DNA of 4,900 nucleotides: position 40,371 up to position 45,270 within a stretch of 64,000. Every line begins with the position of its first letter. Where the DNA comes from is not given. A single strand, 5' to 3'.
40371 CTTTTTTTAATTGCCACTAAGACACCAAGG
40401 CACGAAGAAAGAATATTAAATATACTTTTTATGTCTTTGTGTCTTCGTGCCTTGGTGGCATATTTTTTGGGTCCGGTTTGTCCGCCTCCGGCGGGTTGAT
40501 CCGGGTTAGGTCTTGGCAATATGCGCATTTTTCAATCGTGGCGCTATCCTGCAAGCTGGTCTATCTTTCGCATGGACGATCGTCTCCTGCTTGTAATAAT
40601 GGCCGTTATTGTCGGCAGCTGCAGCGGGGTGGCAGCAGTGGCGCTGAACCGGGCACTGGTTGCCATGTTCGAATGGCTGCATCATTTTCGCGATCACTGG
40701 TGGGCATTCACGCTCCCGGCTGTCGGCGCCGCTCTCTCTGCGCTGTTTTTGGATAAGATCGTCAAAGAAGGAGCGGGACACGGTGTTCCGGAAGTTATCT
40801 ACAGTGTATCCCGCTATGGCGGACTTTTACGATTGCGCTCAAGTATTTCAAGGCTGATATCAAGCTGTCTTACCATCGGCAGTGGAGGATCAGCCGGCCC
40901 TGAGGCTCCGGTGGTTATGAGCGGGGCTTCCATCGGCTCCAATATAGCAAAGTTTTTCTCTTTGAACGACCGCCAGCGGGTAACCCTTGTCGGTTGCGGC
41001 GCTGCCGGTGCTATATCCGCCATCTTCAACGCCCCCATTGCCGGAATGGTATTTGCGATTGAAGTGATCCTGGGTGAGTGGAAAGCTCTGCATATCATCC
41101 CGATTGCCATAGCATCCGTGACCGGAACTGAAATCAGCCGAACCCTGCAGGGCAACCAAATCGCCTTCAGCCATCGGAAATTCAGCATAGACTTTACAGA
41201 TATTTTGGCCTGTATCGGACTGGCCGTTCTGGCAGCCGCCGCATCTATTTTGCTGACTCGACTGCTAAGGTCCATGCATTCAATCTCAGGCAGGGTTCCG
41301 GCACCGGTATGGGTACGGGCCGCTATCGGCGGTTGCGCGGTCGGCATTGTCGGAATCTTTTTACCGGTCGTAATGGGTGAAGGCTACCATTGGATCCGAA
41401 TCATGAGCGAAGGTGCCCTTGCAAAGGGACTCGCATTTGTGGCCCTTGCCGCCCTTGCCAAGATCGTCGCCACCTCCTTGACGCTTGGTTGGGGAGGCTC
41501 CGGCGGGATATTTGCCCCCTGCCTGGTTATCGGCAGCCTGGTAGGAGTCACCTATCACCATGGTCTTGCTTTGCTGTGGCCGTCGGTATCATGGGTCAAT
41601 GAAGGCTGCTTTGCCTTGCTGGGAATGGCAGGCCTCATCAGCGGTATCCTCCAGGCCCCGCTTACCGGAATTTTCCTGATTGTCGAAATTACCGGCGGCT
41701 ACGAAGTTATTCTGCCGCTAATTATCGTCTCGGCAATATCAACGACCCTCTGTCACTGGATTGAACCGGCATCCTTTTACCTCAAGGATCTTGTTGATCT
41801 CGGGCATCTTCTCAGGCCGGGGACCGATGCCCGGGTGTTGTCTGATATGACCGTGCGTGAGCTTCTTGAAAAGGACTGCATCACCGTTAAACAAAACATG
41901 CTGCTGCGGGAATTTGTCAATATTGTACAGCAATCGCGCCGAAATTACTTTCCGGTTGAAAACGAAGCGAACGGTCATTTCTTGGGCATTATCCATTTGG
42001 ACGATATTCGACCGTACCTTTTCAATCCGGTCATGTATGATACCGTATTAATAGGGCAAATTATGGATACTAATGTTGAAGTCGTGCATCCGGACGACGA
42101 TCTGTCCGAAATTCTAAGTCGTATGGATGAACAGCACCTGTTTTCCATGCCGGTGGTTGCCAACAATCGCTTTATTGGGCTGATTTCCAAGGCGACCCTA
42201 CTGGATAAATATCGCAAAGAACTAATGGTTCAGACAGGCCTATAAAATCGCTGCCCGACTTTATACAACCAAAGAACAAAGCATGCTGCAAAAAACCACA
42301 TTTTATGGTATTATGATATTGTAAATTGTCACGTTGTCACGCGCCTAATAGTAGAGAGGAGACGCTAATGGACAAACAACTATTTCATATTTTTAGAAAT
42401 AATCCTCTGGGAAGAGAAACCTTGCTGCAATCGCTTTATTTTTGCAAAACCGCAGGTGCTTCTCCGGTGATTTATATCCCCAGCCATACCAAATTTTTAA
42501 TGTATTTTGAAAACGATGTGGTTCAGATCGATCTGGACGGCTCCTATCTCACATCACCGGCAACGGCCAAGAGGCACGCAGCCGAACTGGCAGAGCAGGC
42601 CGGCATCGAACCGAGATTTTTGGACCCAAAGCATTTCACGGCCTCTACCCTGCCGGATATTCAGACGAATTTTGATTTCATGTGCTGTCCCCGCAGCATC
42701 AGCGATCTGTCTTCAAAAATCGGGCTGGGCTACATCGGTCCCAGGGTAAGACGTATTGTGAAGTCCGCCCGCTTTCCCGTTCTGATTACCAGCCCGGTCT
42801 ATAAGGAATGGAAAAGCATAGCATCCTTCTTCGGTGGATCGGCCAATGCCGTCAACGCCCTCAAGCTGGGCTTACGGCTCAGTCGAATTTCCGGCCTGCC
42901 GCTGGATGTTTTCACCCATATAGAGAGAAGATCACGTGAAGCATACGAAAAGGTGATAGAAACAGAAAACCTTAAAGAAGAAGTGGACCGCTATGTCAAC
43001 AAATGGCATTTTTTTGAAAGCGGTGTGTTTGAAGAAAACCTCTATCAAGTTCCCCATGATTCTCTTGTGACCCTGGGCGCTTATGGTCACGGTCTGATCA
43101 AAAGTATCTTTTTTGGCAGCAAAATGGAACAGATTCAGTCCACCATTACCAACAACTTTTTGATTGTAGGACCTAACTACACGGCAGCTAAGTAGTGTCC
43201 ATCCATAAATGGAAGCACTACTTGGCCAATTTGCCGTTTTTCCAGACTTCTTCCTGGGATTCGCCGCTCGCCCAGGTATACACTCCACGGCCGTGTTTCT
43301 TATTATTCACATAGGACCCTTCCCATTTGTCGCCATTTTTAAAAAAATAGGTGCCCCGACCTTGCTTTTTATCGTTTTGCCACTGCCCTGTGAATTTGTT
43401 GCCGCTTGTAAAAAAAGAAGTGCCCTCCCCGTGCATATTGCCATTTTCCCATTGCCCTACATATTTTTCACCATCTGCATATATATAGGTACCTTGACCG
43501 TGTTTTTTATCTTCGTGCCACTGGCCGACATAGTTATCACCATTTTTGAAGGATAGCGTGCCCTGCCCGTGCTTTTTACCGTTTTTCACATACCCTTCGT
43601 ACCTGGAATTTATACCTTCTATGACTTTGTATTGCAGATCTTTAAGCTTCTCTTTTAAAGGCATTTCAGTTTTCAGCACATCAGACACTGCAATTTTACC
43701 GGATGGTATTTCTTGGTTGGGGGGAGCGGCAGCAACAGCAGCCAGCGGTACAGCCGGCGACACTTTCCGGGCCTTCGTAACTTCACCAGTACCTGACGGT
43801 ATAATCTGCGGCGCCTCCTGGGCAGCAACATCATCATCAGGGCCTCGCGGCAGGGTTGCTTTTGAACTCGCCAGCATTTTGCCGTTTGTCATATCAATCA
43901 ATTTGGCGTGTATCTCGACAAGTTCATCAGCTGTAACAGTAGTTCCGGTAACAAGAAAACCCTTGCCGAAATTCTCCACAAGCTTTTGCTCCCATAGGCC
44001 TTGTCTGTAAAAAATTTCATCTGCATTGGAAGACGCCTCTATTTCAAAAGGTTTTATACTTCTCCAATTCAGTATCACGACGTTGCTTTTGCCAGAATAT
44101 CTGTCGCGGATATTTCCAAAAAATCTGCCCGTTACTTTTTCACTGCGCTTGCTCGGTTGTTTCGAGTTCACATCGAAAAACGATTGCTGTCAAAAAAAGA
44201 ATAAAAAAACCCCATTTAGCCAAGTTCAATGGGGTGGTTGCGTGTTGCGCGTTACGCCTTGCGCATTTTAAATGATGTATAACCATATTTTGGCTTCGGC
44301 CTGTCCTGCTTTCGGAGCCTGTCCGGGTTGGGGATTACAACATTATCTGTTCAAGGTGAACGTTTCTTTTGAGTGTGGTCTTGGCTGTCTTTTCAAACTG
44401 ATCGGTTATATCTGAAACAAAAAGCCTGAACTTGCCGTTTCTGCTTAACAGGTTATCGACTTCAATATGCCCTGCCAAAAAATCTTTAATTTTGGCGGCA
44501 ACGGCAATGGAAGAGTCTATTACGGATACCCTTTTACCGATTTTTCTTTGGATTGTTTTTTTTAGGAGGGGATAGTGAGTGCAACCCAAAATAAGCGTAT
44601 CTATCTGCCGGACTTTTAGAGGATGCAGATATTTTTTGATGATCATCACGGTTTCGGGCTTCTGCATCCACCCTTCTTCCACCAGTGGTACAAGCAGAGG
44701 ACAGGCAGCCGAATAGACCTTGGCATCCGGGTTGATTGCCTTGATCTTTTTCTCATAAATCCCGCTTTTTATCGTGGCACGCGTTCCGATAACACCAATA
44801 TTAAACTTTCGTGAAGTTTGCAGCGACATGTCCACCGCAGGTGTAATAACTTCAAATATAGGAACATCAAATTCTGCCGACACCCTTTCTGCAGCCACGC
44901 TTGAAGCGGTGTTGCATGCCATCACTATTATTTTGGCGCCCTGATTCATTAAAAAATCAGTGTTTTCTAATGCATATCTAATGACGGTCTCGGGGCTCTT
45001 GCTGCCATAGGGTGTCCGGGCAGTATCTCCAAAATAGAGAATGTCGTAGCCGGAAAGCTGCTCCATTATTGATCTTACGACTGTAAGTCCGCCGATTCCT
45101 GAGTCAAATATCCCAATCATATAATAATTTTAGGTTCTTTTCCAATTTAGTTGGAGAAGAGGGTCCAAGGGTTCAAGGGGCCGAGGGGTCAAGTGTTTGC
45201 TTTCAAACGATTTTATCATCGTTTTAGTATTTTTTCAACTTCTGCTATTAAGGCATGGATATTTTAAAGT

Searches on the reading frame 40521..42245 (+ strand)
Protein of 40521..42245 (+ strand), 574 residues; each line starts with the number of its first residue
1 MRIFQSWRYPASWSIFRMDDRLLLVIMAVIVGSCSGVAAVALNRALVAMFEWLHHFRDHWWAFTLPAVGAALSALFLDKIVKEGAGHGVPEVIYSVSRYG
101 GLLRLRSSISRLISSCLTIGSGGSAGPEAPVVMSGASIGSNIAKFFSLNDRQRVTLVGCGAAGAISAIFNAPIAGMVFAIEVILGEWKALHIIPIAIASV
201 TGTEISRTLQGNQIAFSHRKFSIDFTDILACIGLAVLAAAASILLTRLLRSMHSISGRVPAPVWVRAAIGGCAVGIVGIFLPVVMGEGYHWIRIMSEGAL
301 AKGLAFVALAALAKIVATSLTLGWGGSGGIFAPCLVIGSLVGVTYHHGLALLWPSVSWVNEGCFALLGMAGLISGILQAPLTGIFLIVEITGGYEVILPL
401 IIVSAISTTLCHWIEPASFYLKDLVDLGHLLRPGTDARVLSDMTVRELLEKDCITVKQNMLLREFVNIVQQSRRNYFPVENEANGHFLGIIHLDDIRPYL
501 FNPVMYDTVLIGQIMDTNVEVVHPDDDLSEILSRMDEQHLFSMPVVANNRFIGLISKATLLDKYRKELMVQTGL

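Call 28: search_protein_families(library=pfam, proteins=[window:40521-42245:+], max_evalue=1e-8)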
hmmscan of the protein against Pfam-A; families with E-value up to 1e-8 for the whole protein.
window:40521-42245:+ (574 aa): 2 families
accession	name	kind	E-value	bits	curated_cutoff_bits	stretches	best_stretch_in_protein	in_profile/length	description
PF00654.25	Voltage_CLC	-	1e-83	281.8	24.8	1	69-410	1-344/346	Voltage gated chloride channel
PF00571.33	CBS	-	2e-18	66.9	24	1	511-563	1-54/57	CBS domain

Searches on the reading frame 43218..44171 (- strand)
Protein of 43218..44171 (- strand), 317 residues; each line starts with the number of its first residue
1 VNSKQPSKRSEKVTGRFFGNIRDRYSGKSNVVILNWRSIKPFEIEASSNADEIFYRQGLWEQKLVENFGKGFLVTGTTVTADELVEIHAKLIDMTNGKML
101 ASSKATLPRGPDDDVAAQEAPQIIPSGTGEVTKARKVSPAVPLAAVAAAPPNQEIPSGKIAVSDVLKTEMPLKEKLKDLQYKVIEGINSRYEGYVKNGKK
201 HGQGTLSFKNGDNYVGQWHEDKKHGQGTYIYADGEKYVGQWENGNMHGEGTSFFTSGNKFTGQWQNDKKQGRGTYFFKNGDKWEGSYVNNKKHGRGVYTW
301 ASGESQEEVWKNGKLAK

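Call 29: search_protein_families(library=pfam, proteins=[window:43218-44171:-], max_evalue=1e-8)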
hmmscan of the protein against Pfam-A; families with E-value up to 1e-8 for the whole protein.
window:43218-44171:- (317 aa): 1 family
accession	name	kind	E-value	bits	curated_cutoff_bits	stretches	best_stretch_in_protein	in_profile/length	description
PF02493.26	MORN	-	5.4e-31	105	22.5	0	214-234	1-21/23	MORN repeat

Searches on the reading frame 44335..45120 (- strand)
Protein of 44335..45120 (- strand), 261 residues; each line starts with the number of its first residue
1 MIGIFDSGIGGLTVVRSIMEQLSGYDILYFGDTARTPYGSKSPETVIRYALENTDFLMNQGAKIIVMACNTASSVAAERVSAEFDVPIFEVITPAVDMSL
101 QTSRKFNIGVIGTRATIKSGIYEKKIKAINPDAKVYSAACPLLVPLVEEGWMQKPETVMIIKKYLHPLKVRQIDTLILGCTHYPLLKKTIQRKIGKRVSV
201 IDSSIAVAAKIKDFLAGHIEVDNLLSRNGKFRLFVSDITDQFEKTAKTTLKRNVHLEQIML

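Call 29: search_protein_families(library=pfam, proteins=[window:44335-45120:-], max_evalue=1e-8)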
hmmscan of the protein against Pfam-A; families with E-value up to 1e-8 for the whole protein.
window:44335-45120:- (261 aa): 1 family
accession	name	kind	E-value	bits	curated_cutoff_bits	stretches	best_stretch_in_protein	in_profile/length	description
PF01177.27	Asp_Glu_race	-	8.7e-23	81.7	31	1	12-209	10-209/211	Asp/Glu/Hydantoin racemase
